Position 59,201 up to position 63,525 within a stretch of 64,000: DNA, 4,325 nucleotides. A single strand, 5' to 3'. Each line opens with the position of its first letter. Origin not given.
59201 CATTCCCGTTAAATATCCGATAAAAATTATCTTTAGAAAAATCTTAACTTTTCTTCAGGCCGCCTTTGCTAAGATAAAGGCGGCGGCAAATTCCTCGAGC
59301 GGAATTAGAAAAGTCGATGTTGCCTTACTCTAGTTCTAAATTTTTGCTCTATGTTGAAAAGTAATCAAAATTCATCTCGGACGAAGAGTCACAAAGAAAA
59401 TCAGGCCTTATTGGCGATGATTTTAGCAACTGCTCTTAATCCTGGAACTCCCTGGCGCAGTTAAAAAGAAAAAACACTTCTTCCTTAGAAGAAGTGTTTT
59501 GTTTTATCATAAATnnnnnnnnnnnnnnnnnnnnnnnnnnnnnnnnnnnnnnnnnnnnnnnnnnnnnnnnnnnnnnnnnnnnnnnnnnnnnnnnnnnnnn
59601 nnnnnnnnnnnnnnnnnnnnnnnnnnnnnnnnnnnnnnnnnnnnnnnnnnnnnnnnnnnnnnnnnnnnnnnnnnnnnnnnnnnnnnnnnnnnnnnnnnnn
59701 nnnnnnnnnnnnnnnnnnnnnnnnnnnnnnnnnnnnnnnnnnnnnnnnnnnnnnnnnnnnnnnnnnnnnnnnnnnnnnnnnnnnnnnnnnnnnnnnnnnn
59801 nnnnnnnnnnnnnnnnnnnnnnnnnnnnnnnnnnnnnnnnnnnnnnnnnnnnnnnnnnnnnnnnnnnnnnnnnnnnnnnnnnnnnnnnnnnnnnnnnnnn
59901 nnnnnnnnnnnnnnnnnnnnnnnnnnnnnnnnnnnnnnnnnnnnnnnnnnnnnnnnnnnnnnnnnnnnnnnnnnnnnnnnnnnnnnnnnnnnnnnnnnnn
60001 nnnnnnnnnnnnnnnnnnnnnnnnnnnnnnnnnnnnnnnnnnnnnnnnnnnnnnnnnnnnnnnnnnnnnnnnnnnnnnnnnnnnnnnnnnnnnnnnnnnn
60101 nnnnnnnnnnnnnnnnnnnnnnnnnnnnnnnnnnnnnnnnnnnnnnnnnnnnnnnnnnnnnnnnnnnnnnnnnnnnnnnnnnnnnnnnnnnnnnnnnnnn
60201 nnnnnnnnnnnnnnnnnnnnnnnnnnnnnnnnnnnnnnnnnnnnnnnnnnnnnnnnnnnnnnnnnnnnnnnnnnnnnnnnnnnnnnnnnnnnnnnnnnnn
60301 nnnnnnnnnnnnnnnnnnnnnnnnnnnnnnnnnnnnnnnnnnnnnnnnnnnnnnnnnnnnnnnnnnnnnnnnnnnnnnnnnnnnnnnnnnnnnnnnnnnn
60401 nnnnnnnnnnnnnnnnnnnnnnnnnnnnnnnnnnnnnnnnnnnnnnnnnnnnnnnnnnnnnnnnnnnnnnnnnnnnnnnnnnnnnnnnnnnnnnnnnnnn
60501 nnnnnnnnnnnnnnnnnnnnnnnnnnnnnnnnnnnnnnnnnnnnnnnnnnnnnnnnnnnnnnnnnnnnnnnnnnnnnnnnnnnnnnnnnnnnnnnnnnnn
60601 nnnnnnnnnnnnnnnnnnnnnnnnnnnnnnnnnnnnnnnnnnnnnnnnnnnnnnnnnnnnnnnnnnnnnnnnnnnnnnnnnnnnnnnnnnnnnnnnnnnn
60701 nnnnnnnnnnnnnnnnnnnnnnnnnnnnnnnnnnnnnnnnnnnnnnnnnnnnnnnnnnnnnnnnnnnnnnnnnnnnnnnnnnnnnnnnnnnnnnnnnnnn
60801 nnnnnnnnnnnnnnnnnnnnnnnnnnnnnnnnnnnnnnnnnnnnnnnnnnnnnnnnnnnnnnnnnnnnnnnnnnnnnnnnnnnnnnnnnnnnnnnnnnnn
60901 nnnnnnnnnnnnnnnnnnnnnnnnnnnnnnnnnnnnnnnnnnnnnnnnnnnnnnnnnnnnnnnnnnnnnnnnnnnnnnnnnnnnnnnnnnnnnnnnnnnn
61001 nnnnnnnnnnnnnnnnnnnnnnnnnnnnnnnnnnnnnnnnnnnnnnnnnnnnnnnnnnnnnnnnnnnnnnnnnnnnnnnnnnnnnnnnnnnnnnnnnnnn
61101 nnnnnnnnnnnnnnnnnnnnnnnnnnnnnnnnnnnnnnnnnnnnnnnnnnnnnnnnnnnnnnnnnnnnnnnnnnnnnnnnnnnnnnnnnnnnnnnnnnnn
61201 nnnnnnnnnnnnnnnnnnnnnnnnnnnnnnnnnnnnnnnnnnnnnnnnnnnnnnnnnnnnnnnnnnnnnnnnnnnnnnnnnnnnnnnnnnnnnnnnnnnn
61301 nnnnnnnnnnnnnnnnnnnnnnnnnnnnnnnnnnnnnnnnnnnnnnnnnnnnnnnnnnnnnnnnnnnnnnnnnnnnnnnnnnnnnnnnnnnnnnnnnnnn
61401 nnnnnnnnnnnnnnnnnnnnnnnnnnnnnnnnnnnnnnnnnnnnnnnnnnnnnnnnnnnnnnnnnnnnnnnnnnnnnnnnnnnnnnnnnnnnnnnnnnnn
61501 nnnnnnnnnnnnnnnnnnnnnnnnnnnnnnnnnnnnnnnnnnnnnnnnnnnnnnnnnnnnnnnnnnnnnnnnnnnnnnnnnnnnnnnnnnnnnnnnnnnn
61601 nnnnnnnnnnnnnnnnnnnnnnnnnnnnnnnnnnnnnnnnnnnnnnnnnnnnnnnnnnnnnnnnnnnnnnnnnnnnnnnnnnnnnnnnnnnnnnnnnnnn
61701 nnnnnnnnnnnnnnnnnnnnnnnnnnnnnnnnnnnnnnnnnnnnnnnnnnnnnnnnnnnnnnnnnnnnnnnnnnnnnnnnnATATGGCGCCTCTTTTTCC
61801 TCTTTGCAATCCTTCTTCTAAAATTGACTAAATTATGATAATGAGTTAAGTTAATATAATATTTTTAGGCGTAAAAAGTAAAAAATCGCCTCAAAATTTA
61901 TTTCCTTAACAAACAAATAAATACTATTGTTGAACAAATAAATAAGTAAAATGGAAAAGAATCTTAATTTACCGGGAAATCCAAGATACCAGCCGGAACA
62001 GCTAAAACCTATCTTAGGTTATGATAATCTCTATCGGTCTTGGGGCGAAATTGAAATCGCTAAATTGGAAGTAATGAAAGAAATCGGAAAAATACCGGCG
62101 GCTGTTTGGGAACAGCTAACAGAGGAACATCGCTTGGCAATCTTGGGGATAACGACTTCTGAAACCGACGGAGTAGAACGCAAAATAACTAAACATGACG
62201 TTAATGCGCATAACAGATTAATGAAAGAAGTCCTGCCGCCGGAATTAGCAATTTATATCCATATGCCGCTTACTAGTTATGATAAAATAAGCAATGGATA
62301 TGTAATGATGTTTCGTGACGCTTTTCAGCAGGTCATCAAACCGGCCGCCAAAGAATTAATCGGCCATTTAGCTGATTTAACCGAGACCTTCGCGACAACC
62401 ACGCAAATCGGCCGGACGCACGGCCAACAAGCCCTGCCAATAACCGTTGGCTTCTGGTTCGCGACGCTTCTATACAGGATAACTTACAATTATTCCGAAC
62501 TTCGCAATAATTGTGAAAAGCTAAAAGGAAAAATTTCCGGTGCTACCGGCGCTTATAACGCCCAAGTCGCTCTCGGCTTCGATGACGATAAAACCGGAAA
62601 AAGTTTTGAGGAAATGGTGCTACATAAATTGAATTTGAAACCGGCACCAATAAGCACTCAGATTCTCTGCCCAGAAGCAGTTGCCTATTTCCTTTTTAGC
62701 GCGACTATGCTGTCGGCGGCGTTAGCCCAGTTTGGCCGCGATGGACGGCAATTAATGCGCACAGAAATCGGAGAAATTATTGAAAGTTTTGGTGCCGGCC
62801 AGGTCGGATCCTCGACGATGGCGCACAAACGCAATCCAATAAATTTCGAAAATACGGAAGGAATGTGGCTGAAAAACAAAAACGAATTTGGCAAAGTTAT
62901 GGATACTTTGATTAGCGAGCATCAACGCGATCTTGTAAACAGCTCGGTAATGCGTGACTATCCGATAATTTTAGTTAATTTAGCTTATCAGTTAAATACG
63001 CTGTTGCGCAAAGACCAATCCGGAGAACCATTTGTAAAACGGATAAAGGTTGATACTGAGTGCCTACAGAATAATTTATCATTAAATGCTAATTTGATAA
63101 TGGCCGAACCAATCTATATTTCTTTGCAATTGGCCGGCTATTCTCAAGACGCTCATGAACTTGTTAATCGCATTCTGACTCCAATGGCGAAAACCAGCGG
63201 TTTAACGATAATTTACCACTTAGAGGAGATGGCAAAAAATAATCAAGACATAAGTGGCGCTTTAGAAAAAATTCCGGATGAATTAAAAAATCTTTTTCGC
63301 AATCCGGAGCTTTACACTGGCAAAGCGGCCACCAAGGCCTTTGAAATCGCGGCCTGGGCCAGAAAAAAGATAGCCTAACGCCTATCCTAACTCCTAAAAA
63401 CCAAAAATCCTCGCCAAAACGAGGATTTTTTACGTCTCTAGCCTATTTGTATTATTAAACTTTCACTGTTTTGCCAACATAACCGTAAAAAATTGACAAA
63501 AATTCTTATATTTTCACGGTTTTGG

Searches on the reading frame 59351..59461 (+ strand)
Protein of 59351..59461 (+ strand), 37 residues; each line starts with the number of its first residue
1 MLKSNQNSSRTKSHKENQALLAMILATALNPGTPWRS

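Call 99: search_protein_families(library=pfam, proteins=[window:59351-59461:+], max_evalue=0.01)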
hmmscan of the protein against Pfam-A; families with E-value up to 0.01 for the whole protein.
window:59351-59461:+ (37 aa): 0 families

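Call 102: list_cluster_members(proteins=[window:59351-59461:+, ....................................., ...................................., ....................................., window:58108-58275:+])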
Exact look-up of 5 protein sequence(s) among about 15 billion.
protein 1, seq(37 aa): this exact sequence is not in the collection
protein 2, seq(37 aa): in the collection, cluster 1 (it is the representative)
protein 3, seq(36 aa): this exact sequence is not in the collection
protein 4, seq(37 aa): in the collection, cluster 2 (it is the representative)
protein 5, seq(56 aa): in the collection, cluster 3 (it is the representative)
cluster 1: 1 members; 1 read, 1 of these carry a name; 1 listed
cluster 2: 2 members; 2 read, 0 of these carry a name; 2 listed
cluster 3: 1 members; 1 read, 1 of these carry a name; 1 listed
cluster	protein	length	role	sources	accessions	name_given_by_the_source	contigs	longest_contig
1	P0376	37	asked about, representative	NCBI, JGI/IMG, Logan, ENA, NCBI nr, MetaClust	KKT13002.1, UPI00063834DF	MAG: hypothetical protein UV95_C0004G0032 [Candidatus Falkowbacteria bacterium ... | hypothetical protein | status=active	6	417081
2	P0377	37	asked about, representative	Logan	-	-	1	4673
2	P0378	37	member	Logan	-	-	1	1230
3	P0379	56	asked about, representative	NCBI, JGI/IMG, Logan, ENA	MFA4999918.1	MAG: hypothetical protein WC545_00965 [Patescibacteria group bacterium]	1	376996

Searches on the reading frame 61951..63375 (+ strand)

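Call 3: search_protein_families(library=pfam, proteins=[window:61951-63375:+], max_evalue=1)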
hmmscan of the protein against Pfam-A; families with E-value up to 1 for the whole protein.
window:61951-63375:+ (475 aa): 3 families
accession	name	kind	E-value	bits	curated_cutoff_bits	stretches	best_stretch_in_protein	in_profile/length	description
PF00206.25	Lyase_1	-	8.4e-35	121.1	27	1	79-305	75-306/312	Lyase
PF08328.16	ASL_C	-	1.5e-06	28.7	35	1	322-408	1-78/115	Adenylosuccinate lyase C-terminal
PF10397.14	ADSL_C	-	0.00031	21.5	32.7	1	382-460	2-73/79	Adenylosuccinate lyase C-terminus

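Call 4: search_protein_families(library=ncbifam, proteins=[window:61951-63375:+], max_evalue=1)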
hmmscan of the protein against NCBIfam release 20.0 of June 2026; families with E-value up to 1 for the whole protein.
window:61951-63375:+ (475 aa): 15 families
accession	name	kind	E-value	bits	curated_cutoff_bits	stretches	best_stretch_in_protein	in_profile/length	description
TIGR00928.1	purB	equivalog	2.4e-76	257.3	326.2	1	12-461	4-430/436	adenylosuccinate lyase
NF006764.0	PRK09285.1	equivalog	3.2e-50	170.9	446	1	14-408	19-408/456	adenylosuccinate lyase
NF052536.2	CoM_syn_XcbD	exception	2.1e-35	122.3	600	1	17-449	18-426/443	3-sulfopropionylcysteine synthase XcbD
NF006554.0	PRK09053.1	equivalog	9.3e-35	120.3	595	1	98-461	98-439/453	3-carboxy-cis,cis-muconate cycloisomerase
NF006500.1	PRK08937.2-4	subfamily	1.4e-34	119.7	626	1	18-466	19-442/448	adenylosuccinate lyase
TIGR02426.1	protocat_pcaB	equivalog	3e-27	95.4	355.75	1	89-327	79-306/338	3-carboxy-cis,cis-muconate cycloisomerase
NF052556.1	NtrsucLyaStm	equivalog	1.4e-16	60.5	650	1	84-326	91-337/466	nitrosuccinate lyase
NF004631.0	PRK05975.1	equivalog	4.2e-12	45.7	371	1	88-302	87-288/352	3-carboxy-cis,cis-muconate cycloisomerase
TIGR00979.1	fumC_II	equivalog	3.6e-09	35.9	664.75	1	125-378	153-401/458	class II fumarate hydratase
TIGR00838.1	argH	equivalog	1.1e-06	28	279.5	1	35-296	35-284/455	argininosuccinate lyase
NF008909.0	PRK12273.1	subfamily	2.1e-05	23.6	510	1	130-301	163-334/474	aspartate ammonia-lyase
NF005000.0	PRK06389.1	equivalog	0.00034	19.8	388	1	154-306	147-289/434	argininosuccinate lyase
NF009089.0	PRK12425.1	equivalog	0.00036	19.5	840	1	122-300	151-329/464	class II fumarate hydratase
TIGR00839.1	aspA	equivalog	0.028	13.4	681.2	1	134-200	162-228/468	aspartate ammonia-lyase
NF008964.0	PRK12308.1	equivalog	0.036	12.4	657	1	103-214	103-211/624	argininosuccinate lyase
